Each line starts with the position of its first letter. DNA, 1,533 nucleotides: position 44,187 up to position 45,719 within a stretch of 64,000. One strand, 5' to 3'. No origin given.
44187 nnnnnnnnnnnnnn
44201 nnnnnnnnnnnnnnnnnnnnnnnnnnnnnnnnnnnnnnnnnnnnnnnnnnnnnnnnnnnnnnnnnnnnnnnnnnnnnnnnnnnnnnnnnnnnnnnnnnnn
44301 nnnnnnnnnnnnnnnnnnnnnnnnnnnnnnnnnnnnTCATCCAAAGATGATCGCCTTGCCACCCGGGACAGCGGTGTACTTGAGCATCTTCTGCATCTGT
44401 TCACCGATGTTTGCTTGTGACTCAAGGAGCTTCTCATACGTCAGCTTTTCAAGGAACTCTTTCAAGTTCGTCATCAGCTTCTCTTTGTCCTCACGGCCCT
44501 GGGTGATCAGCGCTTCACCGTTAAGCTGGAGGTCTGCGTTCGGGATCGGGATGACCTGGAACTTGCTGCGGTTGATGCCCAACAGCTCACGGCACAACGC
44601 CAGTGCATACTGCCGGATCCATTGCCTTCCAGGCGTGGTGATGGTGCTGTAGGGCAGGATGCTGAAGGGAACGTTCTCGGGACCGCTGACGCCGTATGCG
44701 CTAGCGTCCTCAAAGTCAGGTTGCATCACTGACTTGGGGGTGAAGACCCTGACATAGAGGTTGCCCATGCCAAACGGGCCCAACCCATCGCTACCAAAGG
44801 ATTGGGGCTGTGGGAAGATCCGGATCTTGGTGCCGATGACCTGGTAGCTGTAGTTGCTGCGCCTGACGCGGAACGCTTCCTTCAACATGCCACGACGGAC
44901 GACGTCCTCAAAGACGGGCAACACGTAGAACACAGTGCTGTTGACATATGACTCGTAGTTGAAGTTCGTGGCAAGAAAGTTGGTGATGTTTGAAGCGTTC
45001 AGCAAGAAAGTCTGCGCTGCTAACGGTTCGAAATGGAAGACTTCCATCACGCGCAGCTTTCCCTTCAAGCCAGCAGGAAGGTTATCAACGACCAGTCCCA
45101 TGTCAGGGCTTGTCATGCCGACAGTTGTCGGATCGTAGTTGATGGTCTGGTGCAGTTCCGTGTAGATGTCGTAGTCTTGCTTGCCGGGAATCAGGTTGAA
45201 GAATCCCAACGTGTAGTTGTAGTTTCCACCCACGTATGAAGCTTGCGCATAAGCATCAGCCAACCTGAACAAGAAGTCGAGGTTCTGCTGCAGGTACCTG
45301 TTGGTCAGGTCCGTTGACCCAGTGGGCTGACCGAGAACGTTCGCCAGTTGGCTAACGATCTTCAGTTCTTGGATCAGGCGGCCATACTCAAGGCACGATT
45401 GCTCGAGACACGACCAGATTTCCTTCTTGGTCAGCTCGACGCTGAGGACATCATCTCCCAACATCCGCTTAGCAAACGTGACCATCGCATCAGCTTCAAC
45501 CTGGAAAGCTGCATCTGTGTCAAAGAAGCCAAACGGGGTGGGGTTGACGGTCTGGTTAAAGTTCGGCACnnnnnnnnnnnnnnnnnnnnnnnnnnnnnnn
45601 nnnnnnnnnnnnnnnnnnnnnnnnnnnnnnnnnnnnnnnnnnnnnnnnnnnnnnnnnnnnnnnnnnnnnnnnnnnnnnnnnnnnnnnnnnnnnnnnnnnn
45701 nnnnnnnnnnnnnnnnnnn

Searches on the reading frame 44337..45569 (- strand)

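Call 4: search_protein_families(library=pfam, proteins=[window:44337-45569:-], max_evalue=0.01)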
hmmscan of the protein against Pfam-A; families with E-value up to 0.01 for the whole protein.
window:44337-45569:- (410 aa): 0 families

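Call 5: search_protein_families(library=phrogs, proteins=[window:44337-45569:-], max_evalue=0.001)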
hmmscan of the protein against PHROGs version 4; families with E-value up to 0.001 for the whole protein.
window:44337-45569:- (410 aa): 1 family
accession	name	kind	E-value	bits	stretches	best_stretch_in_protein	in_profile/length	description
phrog_211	-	connector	3.9e-09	36.3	1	25-376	726-966/976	head-tail adaptor Ad2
